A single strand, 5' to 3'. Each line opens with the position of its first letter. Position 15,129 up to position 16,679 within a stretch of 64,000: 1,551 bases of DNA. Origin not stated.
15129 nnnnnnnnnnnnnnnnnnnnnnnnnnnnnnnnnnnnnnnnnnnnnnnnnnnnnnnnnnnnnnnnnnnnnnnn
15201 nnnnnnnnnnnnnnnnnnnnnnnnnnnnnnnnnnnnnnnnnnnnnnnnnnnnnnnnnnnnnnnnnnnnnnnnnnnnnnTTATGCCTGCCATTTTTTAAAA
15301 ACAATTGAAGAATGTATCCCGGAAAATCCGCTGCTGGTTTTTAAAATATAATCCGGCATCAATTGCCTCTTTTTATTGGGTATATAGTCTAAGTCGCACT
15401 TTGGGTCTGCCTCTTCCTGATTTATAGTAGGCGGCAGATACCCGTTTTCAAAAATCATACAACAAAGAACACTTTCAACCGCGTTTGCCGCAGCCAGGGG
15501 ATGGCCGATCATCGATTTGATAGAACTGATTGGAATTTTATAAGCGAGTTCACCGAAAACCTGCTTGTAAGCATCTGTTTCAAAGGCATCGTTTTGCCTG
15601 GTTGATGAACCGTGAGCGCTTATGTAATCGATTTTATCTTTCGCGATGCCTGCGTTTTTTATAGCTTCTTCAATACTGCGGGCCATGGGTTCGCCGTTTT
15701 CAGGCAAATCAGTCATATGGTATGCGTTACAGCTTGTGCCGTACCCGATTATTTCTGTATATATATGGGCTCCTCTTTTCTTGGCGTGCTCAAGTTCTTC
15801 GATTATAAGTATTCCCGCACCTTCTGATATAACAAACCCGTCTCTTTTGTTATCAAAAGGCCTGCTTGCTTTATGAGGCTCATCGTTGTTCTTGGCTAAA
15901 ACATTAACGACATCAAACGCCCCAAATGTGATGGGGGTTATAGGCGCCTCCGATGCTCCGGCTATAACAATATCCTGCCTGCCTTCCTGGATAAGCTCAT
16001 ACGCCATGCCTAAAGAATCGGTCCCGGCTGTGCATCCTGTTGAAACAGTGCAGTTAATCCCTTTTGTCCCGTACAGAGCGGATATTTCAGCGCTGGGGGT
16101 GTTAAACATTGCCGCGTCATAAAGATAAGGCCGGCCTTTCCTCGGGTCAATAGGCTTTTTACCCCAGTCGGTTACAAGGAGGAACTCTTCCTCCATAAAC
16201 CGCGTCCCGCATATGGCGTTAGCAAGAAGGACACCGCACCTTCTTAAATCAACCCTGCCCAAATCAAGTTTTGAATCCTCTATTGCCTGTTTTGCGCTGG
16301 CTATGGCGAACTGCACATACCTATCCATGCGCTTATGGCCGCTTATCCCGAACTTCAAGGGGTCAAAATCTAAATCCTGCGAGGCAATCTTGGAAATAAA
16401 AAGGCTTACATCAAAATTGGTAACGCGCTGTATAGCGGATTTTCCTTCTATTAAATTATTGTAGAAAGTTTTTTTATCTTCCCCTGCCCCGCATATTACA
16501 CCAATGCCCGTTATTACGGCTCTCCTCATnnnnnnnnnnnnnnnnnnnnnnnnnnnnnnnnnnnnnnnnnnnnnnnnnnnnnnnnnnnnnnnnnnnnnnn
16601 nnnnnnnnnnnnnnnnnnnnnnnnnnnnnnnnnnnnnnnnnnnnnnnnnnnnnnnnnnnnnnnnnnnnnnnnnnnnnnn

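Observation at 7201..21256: Type II PKS-like biosynthetic gene cluster in an AT-rich, non-actinobacterial-looking genome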

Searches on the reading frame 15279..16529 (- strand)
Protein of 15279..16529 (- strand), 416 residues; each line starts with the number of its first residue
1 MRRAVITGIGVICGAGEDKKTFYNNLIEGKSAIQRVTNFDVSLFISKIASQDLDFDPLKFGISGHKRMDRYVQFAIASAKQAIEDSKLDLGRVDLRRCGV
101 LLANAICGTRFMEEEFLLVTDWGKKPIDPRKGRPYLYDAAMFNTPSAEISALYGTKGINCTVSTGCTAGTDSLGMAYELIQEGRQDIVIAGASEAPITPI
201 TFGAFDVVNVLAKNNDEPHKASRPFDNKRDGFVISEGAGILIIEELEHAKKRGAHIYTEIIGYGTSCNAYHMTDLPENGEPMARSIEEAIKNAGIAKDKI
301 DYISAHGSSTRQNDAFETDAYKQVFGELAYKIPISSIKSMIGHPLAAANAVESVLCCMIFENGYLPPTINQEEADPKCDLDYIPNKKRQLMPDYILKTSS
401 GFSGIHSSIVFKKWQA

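Call 3: search_protein_families(library=pfam, proteins=[window:15279-16529:-], max_evalue=0.01)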
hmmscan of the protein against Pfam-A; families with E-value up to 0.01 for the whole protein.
window:15279-16529:- (416 aa): 2 families
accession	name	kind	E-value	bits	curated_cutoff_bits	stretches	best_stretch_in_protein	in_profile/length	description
PF00109.32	ketoacyl-synt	-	5.6e-45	154.3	20.8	1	2-249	2-252/252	Beta-ketoacyl synthase, N-terminal domain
PF02801.28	Ketoacyl-synt_C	-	8.4e-33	113.3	20.8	1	257-371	1-118/119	Beta-ketoacyl synthase, C-terminal domain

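Call 8: search_protein_families(library=ncbifam, proteins=[window:15279-16529:-], max_evalue=0.001)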
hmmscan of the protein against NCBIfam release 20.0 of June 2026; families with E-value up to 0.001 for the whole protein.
window:15279-16529:- (416 aa): 23 families
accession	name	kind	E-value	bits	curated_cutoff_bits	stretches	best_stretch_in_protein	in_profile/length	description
TIGR03150.1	fabF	equivalog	6.1e-136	453.3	493.75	1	2-412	1-407/407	beta-ketoacyl-ACP synthase II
NF005589.0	PRK07314.1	subfamily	2.6e-130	434.9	387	1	1-414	3-412/413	beta-ketoacyl-ACP synthase II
NF004970.0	PRK06333.1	subfamily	4.6e-109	365.1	525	1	1-415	3-423/424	beta-ketoacyl-ACP synthase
NF006274.0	PRK08439.1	equivalog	1.8e-108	362.9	621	1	1-413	1-405/406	beta-ketoacyl-ACP synthase II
NF006434.0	PRK08722.1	equivalog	6.8e-93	311.8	759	1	2-413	4-413/414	beta-ketoacyl-ACP synthase II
NF006587.0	PRK09116.1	equivalog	2.1e-89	300.1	470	1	1-415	1-408/408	beta-ketoacyl-ACP synthase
NF005076.0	PRK06501.1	equivalog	2e-83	280.7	629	1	5-413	14-422/425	beta-ketoacyl-ACP synthase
NF005935.0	PRK07967.1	equivalog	4.5e-80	269.5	630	1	1-415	1-405/406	beta-ketoacyl-ACP synthase I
NF004618.0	PRK05952.1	equivalog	7.3e-64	216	455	1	3-413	3-382/384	beta-ketoacyl-ACP synthase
NF005916.1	PRK07910.1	equivalog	2.3e-61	208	560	1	4-412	14-416/418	KasA/KasB family beta-ketoacyl-ACP synthase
NF005490.0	PRK07103.1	equivalog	2.1e-57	195.1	445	1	2-413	4-412/414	polyketide beta-ketoacyl:acyl carrier protein synthase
NF006618.0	PRK09185.1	subfamily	8.7e-54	183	407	1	3-413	4-392/394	beta-ketoacyl-ACP synthase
NF058662.1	cispenta_AmcF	equivalog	8.5e-48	163.2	325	1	5-412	3-368/369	cispentacin biosynthesis acyltransferase subunit AmcF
NF045894.1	PKS_plus_SDR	equivalog_domain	2.5e-30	104.9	1740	1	54-381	71-386/1515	type I polyketide synthase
TIGR02813.1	omega_3_PfaA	subfamily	1.6e-26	91.5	1010.1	1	145-384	185-422/2582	polyketide-type polyunsaturated fatty acid synthase PfaA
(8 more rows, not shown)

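Call 10: find_encoding_contigs(protein=window:15279-16529:-, flank=10000, max_places=6)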
Protein window:15279-16529:- (416 aa): no gene with exactly this product is on record in the collection.

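Call 11: find_homologous_proteins(query=window:15279-16529:-, max_evalue=1e-30)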
Query window:15279-16529:- (416 aa): 8000 proteins with E <= 1e-30 among 8000 candidates; the best 120 are listed.
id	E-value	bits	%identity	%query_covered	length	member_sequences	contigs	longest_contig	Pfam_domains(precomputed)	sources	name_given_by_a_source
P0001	1.4e-280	948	100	100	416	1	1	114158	PF00109.33,PF02801.29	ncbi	ncbi:MAG: beta-ketoacyl-[acyl-carrier-protein] synthase family protein [Candidatus Omnitrophota bact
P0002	1.2e-245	833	84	100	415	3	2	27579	PF00109.33,PF02801.29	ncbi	-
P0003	1.6e-245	832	85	100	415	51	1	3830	PF00109.33,PF02801.29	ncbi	-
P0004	1.1e-244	829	84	100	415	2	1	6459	PF00109.33,PF02801.29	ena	-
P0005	2.6e-244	828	84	100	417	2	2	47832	PF00109.33,PF02801.29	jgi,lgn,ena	-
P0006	2.5e-243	825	83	100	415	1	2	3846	PF00109.33,PF02801.29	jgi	-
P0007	3.4e-243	825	83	100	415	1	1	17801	PF00109.33,PF02801.29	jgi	-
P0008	1.9e-242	822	83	100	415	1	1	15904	PF00109.33,PF02801.29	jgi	-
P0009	5.0e-242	821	83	100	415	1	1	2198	PF00109.33,PF02801.29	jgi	-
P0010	1.8e-241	819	83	100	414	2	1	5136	PF00109.33,PF02801.29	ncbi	-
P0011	4.1e-240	814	83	100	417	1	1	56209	PF00109.33,PF02801.29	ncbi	ncbi:MAG: beta-ketoacyl-[acyl-carrier-protein] synthase family protein [Candidatus Omnitrophota bact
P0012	5.9e-240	814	83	100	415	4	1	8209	PF00109.33,PF02801.29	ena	-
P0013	8.2e-240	813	84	100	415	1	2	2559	PF00109.33,PF02801.29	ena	-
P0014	9.2e-240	813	83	100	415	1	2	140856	PF00109.33,PF02801.29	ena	-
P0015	1.1e-239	813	84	100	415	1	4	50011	PF00109.33,PF02801.29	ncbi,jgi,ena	-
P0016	1.3e-239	813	84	100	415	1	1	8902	PF00109.33,PF02801.29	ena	-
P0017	3.6e-239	811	83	100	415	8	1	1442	PF00109.33,PF02801.29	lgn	-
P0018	6.9e-239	810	82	100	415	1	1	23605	PF00109.33,PF02801.29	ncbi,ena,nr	ncbi:MAG: beta-ketoacyl-[acyl-carrier-protein] synthase family protein [Omnitrophica bacterium]|nr:b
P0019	2.0e-238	809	83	100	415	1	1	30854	PF00109.33,PF02801.29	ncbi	-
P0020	2.0e-238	809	82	100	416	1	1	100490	PF00109.33,PF02801.29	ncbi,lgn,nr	ncbi:MAG: beta-ketoacyl-[acyl-carrier-protein] synthase family protein [Candidatus Omnitrophica bact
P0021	2.1e-238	809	83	100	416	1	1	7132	PF00109.33,PF02801.29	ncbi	-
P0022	2.4e-238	809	82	100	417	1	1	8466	PF00109.33,PF02801.29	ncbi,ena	-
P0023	8.6e-238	807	83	100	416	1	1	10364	PF00109.33,PF02801.29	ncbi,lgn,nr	ncbi:MAG: beta-ketoacyl-[acyl-carrier-protein] synthase family protein [Candidatus Omnitrophica bact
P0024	1.4e-237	806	83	100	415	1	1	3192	PF00109.33,PF02801.29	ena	-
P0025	3.0e-237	805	82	100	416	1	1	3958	PF00109.33,PF02801.29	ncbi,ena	-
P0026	3.1e-237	805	83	100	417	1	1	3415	PF00109.33,PF02801.29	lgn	-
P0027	3.8e-237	805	82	100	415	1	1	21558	PF00109.33,PF02801.29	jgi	-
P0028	5.7e-237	804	82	100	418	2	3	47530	PF00109.33,PF02801.29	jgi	-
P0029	6.5e-237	804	83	100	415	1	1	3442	PF00109.33,PF02801.29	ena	-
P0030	7.4e-237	804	82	100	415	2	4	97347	PF00109.33,PF02801.29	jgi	-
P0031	5.8e-236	801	82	100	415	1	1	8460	PF00109.33,PF02801.29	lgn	-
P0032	6.4e-236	801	82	100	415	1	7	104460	PF00109.33,PF02801.29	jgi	-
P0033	8.9e-236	800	81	100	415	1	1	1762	PF00109.33,PF02801.29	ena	-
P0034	1.1e-235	800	82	100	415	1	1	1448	PF00109.33,PF02801.29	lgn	-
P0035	1.2e-235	800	81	100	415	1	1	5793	PF00109.33,PF02801.29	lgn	-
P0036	1.2e-235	800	83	100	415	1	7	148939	PF00109.33,PF02801.29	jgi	-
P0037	3.5e-235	798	81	100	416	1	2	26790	PF00109.33,PF02801.29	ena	-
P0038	5.3e-235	798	81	100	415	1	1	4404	PF00109.33,PF02801.29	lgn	-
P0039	1.0e-234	797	81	100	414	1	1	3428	PF00109.33,PF02801.29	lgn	-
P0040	1.8e-234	796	82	100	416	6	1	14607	PF00109.33,PF02801.29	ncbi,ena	-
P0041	2.1e-234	796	82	100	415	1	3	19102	PF00109.33,PF02801.29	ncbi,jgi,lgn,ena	-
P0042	2.3e-234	795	81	100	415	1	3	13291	PF00109.33,PF02801.29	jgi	jgi:beta-ketoacyl-acyl-carrier-protein synthase II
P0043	3.1e-234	795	82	100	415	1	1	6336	PF00109.33,PF02801.29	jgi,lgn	-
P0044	4.2e-234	795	81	100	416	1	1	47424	PF00109.33,PF02801.29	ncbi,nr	ncbi:MAG: beta-ketoacyl-[acyl-carrier-protein] synthase family protein [Candidatus Omnitrophota bact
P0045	4.9e-234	794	82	100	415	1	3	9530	PF00109.33,PF02801.29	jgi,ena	-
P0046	5.5e-234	794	82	100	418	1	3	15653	PF00109.33,PF02801.29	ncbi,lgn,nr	ncbi:MAG TPA: beta-ketoacyl-[acyl-carrier-protein] synthase family protein [Candidatus Omnitrophica 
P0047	1.1e-233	793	81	100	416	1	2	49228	PF00109.33,PF02801.29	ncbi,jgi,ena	-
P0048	2.4e-233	792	81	100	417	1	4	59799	PF00109.33,PF02801.29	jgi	jgi:beta-ketoacyl-acyl-carrier-protein synthase II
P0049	4.0e-233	791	81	100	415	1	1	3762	PF00109.33,PF02801.29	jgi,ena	-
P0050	5.5e-233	791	81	100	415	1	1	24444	PF00109.33,PF02801.29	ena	-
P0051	6.2e-233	791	80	100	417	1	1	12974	PF00109.33,PF02801.29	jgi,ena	-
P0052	9.3e-233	790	82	100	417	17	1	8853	PF00109.33,PF02801.29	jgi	-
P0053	1.2e-232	790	80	100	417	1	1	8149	PF00109.33,PF02801.29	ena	-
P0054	1.5e-232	789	81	100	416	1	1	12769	PF00109.33,PF02801.29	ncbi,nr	ncbi:MAG: beta-ketoacyl-ACP synthase II [Candidatus Omnitrophica bacterium]|nr:beta-ketoacyl-ACP syn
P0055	1.6e-232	789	80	100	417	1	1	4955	PF00109.33,PF02801.29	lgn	-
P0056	1.6e-232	789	81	100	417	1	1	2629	PF00109.33,PF02801.29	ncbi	-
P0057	1.7e-232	789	80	100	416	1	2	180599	PF00109.33,PF02801.29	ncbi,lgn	ncbi:MAG: beta-ketoacyl-[acyl-carrier-protein] synthase family protein [Candidatus Omnitrophota bact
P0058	2.0e-232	789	82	100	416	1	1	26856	PF00109.33,PF02801.29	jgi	jgi:beta-ketoacyl-acyl-carrier-protein synthase II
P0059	2.8e-232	789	81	100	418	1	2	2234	PF00109.33,PF02801.29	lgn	-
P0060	3.0e-232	788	82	100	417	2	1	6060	PF00109.33,PF02801.29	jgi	jgi:beta-ketoacyl-acyl-carrier-protein synthase II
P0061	3.1e-232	788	80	100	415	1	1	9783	PF00109.33,PF02801.29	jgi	-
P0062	3.6e-232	788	81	100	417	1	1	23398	PF00109.33,PF02801.29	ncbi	-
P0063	6.1e-232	787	80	100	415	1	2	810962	PF00109.33,PF02801.29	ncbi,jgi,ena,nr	ncbi:MAG: beta-ketoacyl-[acyl-carrier-protein] synthase family protein [Candidatus Omnitrophica bact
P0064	9.8e-232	787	81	100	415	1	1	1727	PF00109.33,PF02801.29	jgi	-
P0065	1.3e-231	786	81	100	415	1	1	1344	PF00109.33,PF02801.29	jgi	-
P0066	1.6e-231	786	81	100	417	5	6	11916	PF00109.33,PF02801.29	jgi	jgi:beta-ketoacyl-acyl-carrier-protein synthase II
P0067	2.7e-231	785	82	99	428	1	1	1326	PF00109.33,PF02801.29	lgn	-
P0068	5.3e-231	784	82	99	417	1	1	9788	PF00109.33,PF02801.29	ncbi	-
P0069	5.5e-231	784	80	100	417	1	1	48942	PF00109.33,PF02801.29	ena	-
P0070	7.5e-231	784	81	100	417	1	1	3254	PF00109.33,PF02801.29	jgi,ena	-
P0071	1.1e-230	783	80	100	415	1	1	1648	PF00109.33,PF02801.29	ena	-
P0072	1.7e-230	783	80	100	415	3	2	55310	PF00109.33,PF02801.29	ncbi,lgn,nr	ncbi:MAG: beta-ketoacyl-[acyl-carrier-protein] synthase family protein [Candidatus Omnitrophica bact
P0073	1.8e-230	783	79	100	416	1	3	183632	PF00109.33,PF02801.29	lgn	-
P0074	4.8e-230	781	81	100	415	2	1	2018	PF00109.33,PF02801.29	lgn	-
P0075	4.9e-230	781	82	99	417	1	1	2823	PF00109.33,PF02801.29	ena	-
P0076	5.9e-230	781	81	100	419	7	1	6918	PF00109.33,PF02801.29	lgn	-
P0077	6.6e-230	781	80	100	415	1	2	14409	PF00109.33,PF02801.29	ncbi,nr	ncbi:MAG: beta-ketoacyl-[acyl-carrier-protein] synthase family protein [Candidatus Omnitrophica bact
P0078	9.5e-230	780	81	100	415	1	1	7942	PF00109.33,PF02801.29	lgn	-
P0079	1.1e-229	780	80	100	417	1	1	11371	PF00109.33,PF02801.29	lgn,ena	-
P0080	1.4e-229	780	80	100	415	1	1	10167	PF00109.33,PF02801.29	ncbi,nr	ncbi:MAG: beta-ketoacyl-[acyl-carrier-protein] synthase family protein [Candidatus Omnitrophica bact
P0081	1.4e-229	780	79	100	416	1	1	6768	PF00109.33,PF02801.29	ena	-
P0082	1.8e-229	779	80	100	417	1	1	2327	PF00109.33,PF02801.29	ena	-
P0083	4.1e-229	778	81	100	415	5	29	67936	PF00109.33,PF02801.29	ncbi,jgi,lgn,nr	ncbi:MAG: beta-ketoacyl-[acyl-carrier-protein] synthase family protein [Candidatus Omnitrophica bact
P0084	5.9e-229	778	81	100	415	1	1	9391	PF00109.33,PF02801.29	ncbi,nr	ncbi:MAG: beta-ketoacyl-[acyl-carrier-protein] synthase family protein [Candidatus Omnitrophica bact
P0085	8.6e-229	777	82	99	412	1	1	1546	PF00109.33,PF02801.29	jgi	-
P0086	1.0e-228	777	79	100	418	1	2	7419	PF00109.33,PF02801.29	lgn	-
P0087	1.5e-228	776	80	100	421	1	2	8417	PF00109.33,PF02801.29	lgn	-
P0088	1.6e-228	776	81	100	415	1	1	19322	PF00109.33,PF02801.29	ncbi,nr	ncbi:MAG: beta-ketoacyl-[acyl-carrier-protein] synthase family protein [Candidatus Omnitrophica bact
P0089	1.9e-228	776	80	100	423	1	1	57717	PF00109.33,PF02801.29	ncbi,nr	ncbi:MAG: beta-ketoacyl-[acyl-carrier-protein] synthase family protein [Candidatus Omnitrophica bact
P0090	2.0e-228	776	80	100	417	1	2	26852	PF00109.33,PF02801.29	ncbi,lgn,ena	-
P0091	2.2e-228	776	81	100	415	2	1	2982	PF00109.33,PF02801.29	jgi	jgi:beta-ketoacyl-acyl-carrier-protein synthase II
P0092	3.7e-228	775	80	100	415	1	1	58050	PF00109.33,PF02801.29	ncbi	-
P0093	4.0e-228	775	81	100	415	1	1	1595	PF00109.33,PF02801.29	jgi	jgi:beta-ketoacyl-acyl-carrier-protein synthase II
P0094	4.0e-228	775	81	100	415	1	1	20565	PF00109.33,PF02801.29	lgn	-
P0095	1.1e-227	773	80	100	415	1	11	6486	PF00109.33,PF02801.29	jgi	jgi:beta-ketoacyl-acyl-carrier-protein synthase II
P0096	2.7e-227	772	79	100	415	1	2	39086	PF00109.33,PF02801.29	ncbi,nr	ncbi:MAG: beta-ketoacyl-[acyl-carrier-protein] synthase family protein [Candidatus Omnitrophica bact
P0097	6.1e-227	771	79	99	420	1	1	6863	PF00109.33,PF02801.29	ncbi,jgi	-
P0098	8.8e-227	770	79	98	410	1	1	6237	PF00109.33,PF02801.29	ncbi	ncbi:MAG: beta-ketoacyl-[acyl-carrier-protein] synthase family protein, partial [Candidatus Omnitrop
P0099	2.1e-226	769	80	99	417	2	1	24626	PF00109.33,PF02801.29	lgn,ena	-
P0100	2.9e-226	769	79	100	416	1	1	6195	PF00109.33,PF02801.29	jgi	jgi:beta-ketoacyl-acyl-carrier-protein synthase II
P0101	3.4e-226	769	79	99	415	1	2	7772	PF00109.33,PF02801.29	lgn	-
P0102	6.1e-226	768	79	100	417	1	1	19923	PF00109.33,PF02801.29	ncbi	ncbi:beta-ketoacyl-[acyl-carrier-protein] synthase family protein [Candidatus Omnitrophota bacterium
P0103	3.3e-225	765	79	100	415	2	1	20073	PF00109.33,PF02801.29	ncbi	-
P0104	3.4e-225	765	79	100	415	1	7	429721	PF00109.33,PF02801.29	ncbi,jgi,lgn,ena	jgi:beta-ketoacyl-acyl-carrier-protein synthase II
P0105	1.5e-224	763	78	99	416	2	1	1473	PF00109.33,PF02801.29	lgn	-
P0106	2.6e-224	762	79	100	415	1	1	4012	PF00109.33,PF02801.29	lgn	-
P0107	1.7e-222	756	78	100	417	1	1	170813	PF00109.33,PF02801.29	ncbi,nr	ncbi:MAG: beta-ketoacyl-ACP synthase II [Candidatus Omnitrophica bacterium]|nr:beta-ketoacyl-ACP syn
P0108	1.9e-222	756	78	100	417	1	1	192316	PF00109.33,PF02801.29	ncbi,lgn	-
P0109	8.0e-221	751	77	100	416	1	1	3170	PF00109.33,PF02801.29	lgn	-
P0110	9.1e-219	744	77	100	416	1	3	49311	PF00109.33,PF02801.29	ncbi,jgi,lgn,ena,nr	ncbi:MAG: beta-ketoacyl-[acyl-carrier-protein] synthase family protein [Candidatus Omnitrophica bact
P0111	9.6e-219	744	76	100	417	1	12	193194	PF00109.33,PF02801.29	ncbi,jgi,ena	-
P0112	1.0e-218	744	75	100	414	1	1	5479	PF00109.33,PF02801.29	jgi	jgi:beta-ketoacyl-acyl-carrier-protein synthase II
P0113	2.2e-218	743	75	100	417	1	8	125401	PF00109.33,PF02801.29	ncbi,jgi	-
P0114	9.1e-218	741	75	100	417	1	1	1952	PF00109.33,PF02801.29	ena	-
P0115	1.2e-217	740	75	100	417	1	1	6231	PF00109.33,PF02801.29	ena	-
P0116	1.5e-217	740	75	100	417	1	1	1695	PF00109.33,PF02801.29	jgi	-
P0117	3.7e-217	739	75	100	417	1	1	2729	PF00109.33,PF02801.29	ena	-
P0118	1.3e-216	737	75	100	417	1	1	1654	PF00109.33,PF02801.29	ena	-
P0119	1.8e-216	737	76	97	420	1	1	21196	PF00109.33,PF02801.29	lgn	-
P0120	2.8e-215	733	75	100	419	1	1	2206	PF00109.33,PF02801.29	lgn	-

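Call 12: find_encoding_contigs(protein=P0063, flank=10000, max_places=2)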
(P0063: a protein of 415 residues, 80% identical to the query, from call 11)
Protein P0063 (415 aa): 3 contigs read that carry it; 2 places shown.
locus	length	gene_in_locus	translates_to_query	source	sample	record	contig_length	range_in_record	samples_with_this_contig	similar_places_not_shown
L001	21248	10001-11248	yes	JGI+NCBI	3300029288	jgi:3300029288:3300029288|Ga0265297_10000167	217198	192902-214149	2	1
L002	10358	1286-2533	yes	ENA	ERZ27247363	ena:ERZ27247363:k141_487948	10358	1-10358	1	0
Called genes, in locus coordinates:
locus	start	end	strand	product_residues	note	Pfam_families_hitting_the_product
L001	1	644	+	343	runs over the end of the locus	PF02912:Phe_tRNA-synt_N, PF01409:tRNA-synt_2d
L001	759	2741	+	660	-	PF18262:PhetRS_B1 (faint), PF03483:B3_4, PF03484:B5, PF17759:tRNA_synthFbeta, PF03147:FDX-ACB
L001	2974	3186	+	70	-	PF02915:Rubrerythrin (weak)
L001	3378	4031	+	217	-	-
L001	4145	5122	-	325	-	PF01207:Dus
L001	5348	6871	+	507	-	PF00501:AMP-binding, PF13193:AMP-binding_C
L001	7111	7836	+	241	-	PF01048:PNP_UDP_1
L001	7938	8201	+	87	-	PF11084:DUF2621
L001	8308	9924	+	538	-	PF01210:NAD_Gly3P_dh_N (faint), PF02558:ApbA, PF03807:F420_oxidored (faint), PF08546:ApbA_C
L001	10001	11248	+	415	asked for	PF00109:ketoacyl-synt, PF02801:Ketoacyl-synt_C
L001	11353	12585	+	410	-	PF00109:ketoacyl-synt, PF02801:Ketoacyl-synt_C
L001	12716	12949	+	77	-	PF00550:PP-binding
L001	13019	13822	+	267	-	PF04199:Cyclase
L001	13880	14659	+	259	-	PF13181:TPR_8 (faint), PF13424:TPR_12 (faint), PF14559:TPR_19 (faint), PF00515:TPR_1, PF07719:TPR_2 (weak), PF13414:TPR_11, PF13431:TPR_17 (weak)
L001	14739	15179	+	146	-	PF10604:Polyketide_cyc2 (weak)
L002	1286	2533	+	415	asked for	PF00109:ketoacyl-synt, PF02801:Ketoacyl-synt_C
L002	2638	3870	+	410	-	PF00109:ketoacyl-synt, PF02801:Ketoacyl-synt_C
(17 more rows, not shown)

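Call 13: find_encoding_contigs(protein=P0113, flank=10000, max_places=2)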
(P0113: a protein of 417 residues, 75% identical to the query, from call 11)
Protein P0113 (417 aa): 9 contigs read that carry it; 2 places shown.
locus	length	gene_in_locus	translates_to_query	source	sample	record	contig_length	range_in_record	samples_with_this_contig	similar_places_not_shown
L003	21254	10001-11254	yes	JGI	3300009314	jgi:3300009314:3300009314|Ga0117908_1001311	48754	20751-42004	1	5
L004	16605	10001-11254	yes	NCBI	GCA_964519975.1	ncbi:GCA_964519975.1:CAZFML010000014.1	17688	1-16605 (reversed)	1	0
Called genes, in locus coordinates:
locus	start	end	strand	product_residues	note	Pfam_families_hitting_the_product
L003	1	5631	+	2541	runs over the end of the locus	-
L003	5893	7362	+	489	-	PF00501:AMP-binding, PF13193:AMP-binding_C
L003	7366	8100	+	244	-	PF01048:PNP_UDP_1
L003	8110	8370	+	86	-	-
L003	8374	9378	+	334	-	PF02558:ApbA, PF08546:ApbA_C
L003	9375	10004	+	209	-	-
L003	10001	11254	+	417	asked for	PF00109:ketoacyl-synt, PF02801:Ketoacyl-synt_C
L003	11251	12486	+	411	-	PF00109:ketoacyl-synt, PF02801:Ketoacyl-synt_C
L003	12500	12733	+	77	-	PF23297:ACP_SdgA_C (weak), PF00550:PP-binding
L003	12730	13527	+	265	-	PF04199:Cyclase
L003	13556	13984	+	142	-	PF10604:Polyketide_cyc2, PF03364:Polyketide_cyc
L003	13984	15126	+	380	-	PF07690:MFS_1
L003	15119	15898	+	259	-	PF00106:adh_short, PF01370:Epimerase (weak), PF08659:KR, PF13561:adh_short_C2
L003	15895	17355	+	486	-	PF02310:B12-binding, PF04055:Radical_SAM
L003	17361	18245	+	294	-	PF04909:Amidohydro_2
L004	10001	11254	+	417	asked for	PF00109:ketoacyl-synt, PF02801:Ketoacyl-synt_C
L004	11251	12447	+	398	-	PF00109:ketoacyl-synt, PF02801:Ketoacyl-synt_C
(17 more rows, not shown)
